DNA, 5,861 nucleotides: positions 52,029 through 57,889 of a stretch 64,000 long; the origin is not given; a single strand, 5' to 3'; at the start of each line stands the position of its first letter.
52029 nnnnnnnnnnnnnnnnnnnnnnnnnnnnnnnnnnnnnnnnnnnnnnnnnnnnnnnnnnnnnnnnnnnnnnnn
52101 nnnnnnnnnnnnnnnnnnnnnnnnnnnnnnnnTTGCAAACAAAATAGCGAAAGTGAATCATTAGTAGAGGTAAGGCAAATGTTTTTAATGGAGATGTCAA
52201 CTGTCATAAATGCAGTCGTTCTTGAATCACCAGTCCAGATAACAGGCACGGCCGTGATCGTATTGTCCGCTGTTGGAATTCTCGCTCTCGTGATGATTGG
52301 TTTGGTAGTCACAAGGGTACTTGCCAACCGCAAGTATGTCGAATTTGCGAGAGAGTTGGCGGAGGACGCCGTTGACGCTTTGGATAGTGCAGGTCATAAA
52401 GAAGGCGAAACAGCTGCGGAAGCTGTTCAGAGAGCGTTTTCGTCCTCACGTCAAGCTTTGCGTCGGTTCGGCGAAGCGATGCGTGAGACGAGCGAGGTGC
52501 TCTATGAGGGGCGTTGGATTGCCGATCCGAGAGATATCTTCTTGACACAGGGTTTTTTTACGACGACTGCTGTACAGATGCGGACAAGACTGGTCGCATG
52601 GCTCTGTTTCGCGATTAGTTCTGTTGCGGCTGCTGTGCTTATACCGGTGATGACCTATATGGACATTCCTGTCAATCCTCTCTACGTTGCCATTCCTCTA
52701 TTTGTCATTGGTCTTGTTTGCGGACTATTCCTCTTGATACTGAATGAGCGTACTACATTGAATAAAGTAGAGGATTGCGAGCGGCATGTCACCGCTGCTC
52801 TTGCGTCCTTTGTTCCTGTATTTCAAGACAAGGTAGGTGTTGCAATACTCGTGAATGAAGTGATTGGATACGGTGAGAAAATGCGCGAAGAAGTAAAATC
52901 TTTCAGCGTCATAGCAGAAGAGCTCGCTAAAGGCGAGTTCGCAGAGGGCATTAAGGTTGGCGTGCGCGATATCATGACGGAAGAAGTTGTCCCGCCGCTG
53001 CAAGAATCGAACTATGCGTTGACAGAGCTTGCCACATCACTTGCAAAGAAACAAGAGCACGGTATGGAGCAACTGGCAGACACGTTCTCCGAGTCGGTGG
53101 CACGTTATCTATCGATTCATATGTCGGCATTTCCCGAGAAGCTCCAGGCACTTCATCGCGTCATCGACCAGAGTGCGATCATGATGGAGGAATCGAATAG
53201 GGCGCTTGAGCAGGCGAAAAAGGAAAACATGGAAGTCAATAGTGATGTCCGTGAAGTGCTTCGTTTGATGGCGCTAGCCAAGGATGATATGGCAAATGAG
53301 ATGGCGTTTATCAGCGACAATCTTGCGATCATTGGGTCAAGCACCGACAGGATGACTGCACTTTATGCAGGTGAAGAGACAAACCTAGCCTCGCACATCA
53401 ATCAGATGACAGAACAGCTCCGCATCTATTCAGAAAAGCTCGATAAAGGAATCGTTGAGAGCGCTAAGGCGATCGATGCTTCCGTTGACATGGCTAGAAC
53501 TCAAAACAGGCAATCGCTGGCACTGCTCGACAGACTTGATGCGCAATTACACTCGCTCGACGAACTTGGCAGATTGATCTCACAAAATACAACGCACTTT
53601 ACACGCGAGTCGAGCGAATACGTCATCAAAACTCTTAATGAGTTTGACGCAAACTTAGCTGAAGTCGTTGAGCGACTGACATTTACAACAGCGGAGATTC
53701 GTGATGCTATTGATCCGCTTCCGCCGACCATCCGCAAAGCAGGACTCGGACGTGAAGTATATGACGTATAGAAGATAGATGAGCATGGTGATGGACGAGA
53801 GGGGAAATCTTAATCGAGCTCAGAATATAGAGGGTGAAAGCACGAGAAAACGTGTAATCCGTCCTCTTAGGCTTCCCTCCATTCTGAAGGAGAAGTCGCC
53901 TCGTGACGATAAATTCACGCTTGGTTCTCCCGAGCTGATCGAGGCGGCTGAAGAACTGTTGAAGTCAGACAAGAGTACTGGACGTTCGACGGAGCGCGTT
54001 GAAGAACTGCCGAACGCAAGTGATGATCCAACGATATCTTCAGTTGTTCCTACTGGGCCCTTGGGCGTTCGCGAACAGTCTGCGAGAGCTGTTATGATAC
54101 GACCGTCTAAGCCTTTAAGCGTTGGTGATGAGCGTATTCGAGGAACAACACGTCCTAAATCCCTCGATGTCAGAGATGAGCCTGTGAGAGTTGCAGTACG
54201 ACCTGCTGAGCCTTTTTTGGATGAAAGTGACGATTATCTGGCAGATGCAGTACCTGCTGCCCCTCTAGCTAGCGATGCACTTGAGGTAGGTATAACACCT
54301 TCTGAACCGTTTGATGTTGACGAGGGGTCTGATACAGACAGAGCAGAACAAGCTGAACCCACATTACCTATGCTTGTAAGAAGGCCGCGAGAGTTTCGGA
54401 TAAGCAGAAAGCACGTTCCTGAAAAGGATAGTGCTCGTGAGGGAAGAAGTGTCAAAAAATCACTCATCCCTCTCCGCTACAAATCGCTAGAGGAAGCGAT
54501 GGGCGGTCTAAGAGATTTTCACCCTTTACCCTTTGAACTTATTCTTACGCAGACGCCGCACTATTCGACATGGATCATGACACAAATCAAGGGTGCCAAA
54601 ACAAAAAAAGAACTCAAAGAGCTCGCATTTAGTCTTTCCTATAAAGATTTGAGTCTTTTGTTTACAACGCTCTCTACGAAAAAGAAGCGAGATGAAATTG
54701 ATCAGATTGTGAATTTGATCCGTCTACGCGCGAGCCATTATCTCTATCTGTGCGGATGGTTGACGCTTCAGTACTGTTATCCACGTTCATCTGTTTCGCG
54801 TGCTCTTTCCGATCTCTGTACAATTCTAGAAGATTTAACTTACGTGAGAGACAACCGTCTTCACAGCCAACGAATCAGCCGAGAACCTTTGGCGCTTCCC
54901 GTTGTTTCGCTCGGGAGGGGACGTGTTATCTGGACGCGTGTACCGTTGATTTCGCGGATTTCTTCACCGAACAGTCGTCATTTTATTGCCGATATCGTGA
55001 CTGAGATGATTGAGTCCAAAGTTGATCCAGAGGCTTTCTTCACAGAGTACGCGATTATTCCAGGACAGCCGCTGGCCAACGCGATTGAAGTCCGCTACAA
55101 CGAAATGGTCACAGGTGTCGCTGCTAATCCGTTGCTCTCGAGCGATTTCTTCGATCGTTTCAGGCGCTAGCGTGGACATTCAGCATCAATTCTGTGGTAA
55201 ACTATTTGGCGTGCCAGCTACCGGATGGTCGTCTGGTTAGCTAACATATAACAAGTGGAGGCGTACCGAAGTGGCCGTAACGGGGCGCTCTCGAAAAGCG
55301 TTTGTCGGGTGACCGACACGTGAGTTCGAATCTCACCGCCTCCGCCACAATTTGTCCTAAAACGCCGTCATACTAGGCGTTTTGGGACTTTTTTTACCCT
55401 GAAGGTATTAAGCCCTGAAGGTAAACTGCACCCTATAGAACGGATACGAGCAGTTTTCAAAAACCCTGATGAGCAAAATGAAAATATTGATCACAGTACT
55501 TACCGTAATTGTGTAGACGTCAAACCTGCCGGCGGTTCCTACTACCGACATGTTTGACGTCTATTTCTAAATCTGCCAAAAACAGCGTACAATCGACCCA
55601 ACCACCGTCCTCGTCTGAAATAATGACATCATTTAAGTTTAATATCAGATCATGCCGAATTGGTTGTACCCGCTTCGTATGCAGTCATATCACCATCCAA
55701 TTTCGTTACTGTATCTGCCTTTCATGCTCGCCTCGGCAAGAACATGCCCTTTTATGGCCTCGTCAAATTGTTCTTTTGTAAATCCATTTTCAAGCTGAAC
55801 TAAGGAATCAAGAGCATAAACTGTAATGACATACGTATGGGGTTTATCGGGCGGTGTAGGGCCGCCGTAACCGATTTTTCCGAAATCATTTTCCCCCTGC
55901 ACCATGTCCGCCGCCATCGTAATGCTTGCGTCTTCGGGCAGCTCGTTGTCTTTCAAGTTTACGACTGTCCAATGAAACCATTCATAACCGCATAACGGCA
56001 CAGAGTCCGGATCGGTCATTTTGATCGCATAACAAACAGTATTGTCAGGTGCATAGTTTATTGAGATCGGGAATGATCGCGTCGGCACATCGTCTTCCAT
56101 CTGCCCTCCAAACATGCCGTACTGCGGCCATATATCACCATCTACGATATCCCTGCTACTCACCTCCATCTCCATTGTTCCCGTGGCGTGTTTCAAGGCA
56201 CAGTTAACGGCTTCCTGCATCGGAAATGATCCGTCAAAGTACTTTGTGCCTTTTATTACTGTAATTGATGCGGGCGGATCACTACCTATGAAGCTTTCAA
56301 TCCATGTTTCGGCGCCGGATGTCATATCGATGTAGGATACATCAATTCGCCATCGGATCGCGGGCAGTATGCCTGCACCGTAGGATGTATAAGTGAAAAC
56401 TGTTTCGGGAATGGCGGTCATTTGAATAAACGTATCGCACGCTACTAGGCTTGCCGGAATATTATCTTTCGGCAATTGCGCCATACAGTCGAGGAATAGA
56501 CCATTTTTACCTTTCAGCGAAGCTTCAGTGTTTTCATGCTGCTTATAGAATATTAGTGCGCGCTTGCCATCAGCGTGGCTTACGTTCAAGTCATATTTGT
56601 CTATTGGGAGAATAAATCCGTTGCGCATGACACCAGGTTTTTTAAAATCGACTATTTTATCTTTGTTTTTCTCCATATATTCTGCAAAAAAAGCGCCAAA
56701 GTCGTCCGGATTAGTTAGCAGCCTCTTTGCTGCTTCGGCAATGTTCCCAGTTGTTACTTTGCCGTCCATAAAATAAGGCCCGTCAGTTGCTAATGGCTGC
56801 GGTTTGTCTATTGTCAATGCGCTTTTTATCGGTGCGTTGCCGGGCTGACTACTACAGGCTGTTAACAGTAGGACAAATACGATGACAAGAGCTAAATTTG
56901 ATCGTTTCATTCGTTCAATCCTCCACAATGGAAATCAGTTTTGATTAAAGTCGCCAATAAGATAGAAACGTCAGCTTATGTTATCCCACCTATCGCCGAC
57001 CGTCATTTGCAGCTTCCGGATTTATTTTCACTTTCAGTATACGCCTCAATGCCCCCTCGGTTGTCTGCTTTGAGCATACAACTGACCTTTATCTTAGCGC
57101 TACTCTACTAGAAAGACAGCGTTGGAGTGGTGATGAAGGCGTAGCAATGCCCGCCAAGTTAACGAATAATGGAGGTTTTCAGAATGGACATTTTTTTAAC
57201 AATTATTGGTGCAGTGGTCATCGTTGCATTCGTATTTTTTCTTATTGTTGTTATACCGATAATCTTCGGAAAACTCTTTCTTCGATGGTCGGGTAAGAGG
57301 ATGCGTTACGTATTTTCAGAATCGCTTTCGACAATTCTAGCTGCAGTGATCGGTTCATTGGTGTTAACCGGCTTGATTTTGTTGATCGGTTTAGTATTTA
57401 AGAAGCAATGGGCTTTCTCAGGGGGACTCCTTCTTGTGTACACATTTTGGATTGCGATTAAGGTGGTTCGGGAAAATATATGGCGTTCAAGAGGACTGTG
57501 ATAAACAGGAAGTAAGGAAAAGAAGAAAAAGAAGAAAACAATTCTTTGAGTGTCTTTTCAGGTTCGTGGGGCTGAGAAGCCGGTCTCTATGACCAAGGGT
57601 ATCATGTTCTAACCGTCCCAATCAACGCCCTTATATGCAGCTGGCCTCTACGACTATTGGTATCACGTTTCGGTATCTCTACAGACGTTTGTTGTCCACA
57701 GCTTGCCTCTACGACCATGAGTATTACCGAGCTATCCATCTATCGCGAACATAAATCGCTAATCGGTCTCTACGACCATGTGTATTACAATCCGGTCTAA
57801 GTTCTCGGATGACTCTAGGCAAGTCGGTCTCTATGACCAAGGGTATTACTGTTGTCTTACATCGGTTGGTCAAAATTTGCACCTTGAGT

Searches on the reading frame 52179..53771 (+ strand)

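Call 16: search_protein_families(library=pfam, proteins=[window:52179-53771:+], max_evalue=0.01)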
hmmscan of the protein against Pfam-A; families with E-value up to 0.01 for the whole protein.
window:52179-53771:+ (530 aa): 2 families
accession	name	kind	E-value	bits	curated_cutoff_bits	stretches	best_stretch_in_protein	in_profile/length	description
PF01815.21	Rop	-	0.0045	17.3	25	0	435-455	8-28/57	Rop protein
PF04276.17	DUF443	-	0.0086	16.3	26.2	1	133-199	57-123/202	Protein of unknown function (DUF443)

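Call 56: search_protein_families(library=padloc, proteins=[window:52179-53771:+], max_evalue=0.001)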
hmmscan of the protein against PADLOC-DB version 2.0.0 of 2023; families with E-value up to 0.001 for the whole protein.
window:52179-53771:+ (530 aa): 0 families

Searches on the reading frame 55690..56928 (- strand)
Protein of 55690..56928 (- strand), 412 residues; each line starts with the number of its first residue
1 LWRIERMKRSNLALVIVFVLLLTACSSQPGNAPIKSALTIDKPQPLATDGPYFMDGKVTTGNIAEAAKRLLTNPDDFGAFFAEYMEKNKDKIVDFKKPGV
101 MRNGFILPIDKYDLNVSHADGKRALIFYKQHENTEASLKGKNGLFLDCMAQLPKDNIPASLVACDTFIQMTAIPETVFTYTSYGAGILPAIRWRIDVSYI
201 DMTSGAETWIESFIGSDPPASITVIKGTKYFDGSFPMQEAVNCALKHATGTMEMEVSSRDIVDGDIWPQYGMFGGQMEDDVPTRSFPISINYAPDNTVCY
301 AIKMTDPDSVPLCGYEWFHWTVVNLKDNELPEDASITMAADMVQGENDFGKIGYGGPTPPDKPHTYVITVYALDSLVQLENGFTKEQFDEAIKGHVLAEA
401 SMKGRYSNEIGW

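Call 17: search_protein_families(library=pfam, proteins=[window:55690-56928:-], max_evalue=0.01)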
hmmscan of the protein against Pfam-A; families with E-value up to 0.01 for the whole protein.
window:55690-56928:- (412 aa): 1 family
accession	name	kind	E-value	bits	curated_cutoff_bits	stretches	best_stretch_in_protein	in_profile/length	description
PF01161.25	PBP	-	7e-32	111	24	1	280-406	9-135/135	Phosphatidylethanolamine-binding protein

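Call 18: find_related_loci(query=window:55690-56928:-, collection=genome_contigs, flank=8000)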
Query window:55690-56928:- (412 aa) in genome_contigs; peptide patterns used: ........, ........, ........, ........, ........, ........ (x = any residue, [..] = any of these).
17 stretches matched a pattern; 1 encode a relative of the query (tblastn E <= 1e-3); 1 distinct loci.
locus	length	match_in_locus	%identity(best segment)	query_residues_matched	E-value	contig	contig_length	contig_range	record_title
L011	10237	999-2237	77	2-412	0e+0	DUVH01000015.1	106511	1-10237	MAG TPA_asm: Clostridiaceae bacterium isolate AS08sgBPME_361 61520_AS08, whole genome shotgun sequence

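Call 56: search_protein_families(library=padloc, proteins=[window:55690-56928:-], max_evalue=0.001)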
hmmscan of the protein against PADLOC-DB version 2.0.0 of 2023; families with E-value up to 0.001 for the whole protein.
window:55690-56928:- (412 aa): 0 families

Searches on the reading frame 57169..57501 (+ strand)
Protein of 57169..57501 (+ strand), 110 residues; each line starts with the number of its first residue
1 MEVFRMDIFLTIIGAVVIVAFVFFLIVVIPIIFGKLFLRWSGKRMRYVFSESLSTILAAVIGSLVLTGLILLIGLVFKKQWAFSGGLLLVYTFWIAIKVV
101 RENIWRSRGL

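Call 17: search_protein_families(library=pfam, proteins=[window:57169-57501:+], max_evalue=0.01)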
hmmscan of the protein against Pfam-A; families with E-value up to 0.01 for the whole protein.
window:57169-57501:+ (110 aa): 0 families

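Call 46: find_homologous_proteins(query=window:57169-57501:+, max_evalue=0.001)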
Query window:57169-57501:+ (110 aa): 25 proteins with E <= 0.001 among 150 candidates.
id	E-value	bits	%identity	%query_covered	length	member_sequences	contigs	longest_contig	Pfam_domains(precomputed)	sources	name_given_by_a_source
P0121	4.3e-55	203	100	95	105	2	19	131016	-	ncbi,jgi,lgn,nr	ncbi:MAG TPA: hypothetical protein GX734_03985 [Clostridiaceae bacterium]|nr:hypothetical protein [C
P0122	2.3e-40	156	74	95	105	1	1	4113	-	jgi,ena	-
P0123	5.1e-40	154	71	95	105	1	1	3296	-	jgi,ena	-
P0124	6.4e-40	154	74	95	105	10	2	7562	-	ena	-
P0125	6.4e-40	154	73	95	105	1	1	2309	-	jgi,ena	-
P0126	2.0e-39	152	77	94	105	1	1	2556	-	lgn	-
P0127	3.4e-39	152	71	94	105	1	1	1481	-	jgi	-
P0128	5.9e-39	151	71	95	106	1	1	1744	-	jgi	jgi:hypothetical protein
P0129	2.5e-38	149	70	95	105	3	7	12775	-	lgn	-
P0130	3.4e-38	148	70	94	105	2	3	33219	-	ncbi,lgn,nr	ncbi:MAG: hypothetical protein QM270_01850 [Bacillota bacterium]|nr:hypothetical protein [Bacillota 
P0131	6.2e-38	148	69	80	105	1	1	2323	-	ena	-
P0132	3.4e-37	145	72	80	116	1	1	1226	-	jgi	jgi:hypothetical protein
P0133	5.0e-37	145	66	95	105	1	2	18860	-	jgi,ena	-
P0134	8.1e-36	141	70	95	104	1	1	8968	-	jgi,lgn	jgi:hypothetical protein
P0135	1.1e-35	140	70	81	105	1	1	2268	-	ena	-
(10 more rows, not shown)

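Call 47: find_encoding_contigs(protein=P0124, flank=5000, max_places=2)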
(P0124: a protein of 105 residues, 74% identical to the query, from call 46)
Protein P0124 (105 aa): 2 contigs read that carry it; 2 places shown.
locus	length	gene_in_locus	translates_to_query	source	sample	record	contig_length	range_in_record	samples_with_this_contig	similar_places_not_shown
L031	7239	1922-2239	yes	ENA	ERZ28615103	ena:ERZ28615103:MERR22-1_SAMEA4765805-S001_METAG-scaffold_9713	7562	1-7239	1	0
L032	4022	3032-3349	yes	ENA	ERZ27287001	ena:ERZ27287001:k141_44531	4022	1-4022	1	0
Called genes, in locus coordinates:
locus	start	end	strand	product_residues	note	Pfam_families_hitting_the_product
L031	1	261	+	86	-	?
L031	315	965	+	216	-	-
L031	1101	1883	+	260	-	-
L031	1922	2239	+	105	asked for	-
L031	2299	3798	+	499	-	PF13240:Zn_Ribbon_1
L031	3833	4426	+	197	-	-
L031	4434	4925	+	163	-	-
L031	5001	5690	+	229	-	-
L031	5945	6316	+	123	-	-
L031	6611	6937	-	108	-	PF01381:HTH_3 (weak)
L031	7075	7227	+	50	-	-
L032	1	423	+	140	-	?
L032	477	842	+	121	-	-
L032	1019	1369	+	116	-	-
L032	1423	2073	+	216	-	-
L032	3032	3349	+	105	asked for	-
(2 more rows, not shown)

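Call 48: find_encoding_contigs(protein=P0130, flank=5000, max_places=2)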
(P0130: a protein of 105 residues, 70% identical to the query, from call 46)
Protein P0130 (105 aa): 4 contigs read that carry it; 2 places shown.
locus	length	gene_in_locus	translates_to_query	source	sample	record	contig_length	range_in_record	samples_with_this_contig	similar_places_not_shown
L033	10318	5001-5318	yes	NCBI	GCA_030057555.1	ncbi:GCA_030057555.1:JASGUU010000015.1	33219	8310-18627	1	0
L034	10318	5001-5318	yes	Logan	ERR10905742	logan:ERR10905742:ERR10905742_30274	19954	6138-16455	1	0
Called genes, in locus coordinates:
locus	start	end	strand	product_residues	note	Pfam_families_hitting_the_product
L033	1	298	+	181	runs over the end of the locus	-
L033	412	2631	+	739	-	PF13240:Zn_Ribbon_1 (weak)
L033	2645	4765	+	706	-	-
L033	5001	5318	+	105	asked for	-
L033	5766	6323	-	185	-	PF00719:Pyrophosphatase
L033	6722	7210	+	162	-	-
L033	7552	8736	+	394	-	-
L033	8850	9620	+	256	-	PF03537:Glyco_hydro_114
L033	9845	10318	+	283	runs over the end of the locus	PF09234:DUF1963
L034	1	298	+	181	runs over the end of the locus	-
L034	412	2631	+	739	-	PF13240:Zn_Ribbon_1 (weak)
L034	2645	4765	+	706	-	-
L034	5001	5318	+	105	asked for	-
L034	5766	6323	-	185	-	PF00719:Pyrophosphatase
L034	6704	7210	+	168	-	-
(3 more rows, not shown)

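Call 49: find_encoding_contigs(protein=P0129, flank=5000, max_places=3)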
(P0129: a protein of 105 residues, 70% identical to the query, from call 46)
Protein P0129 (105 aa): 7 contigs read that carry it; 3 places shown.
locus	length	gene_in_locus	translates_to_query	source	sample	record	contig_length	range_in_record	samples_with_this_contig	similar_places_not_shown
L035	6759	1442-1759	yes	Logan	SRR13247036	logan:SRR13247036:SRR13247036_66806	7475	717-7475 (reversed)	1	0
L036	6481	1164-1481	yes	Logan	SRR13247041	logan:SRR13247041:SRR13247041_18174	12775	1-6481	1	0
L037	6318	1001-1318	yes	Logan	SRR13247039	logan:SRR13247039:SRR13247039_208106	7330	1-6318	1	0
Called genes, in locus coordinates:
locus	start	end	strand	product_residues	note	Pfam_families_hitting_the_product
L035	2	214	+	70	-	?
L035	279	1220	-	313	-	PF00561:Abhydrolase_1, PF12146:Hydrolase_4, PF12697:Abhydrolase_6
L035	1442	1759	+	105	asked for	-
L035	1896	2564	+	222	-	PF00440:TetR_N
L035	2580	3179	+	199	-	PF09605:Trep_Strep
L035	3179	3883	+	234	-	PF02361:CbiQ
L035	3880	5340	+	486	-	PF01078:Mg_chelatase (faint), PF02367:TsaE (faint), PF03193:RsgA_GTPase (faint), PF13191:AAA_16 (faint), PF00005:ABC_tran, PF13304:AAA_21 (weak), PF00005:ABC_tran, PF13304:AAA_21 (weak), +12 more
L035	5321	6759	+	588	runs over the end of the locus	PF00664:ABC_membrane, PF00005:ABC_tran, PF02463:SMC_N (weak)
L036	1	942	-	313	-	PF00561:Abhydrolase_1, PF12146:Hydrolase_4, PF12697:Abhydrolase_6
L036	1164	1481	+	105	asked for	-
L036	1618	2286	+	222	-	PF00440:TetR_N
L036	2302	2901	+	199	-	PF09605:Trep_Strep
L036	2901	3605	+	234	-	PF02361:CbiQ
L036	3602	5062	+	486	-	PF01078:Mg_chelatase (faint), PF02367:TsaE (faint), PF03193:RsgA_GTPase (faint), PF13191:AAA_16 (faint), PF00005:ABC_tran, PF13304:AAA_21 (weak), PF00005:ABC_tran, PF13304:AAA_21 (weak), +12 more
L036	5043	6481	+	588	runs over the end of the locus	PF00664:ABC_membrane, PF00005:ABC_tran, PF02463:SMC_N (weak)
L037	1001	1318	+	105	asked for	-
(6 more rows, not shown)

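Call 56: search_protein_families(library=padloc, proteins=[window:57169-57501:+], max_evalue=0.001)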
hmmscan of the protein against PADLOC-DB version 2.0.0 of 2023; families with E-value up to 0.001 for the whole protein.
window:57169-57501:+ (110 aa): 0 families

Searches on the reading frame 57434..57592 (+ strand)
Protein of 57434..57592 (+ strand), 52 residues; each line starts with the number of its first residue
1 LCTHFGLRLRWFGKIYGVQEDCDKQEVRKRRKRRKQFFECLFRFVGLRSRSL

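Call 55: search_protein_families(library=pfam, proteins=[window:57434-57592:+], max_evalue=1)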
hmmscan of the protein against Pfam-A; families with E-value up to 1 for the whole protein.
window:57434-57592:+ (52 aa): 1 family
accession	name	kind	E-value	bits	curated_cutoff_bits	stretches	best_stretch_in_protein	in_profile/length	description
PF06222.17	Phage_TAC_1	-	0.047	14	25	1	7-42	40-75/124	Phage tail assembly chaperone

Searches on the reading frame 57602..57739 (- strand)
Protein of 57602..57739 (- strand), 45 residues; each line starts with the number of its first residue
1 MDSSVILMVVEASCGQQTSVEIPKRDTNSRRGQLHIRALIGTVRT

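Call 55: search_protein_families(library=pfam, proteins=[window:57602-57739:-], max_evalue=1)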
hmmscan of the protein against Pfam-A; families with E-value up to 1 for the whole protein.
window:57602-57739:- (45 aa): 1 family
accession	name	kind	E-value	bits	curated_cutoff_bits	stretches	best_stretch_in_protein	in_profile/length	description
PF14803.11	Zn_ribbon_Nudix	-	0.13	12.7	25.6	1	13-30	5-22/34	Nudix N-terminal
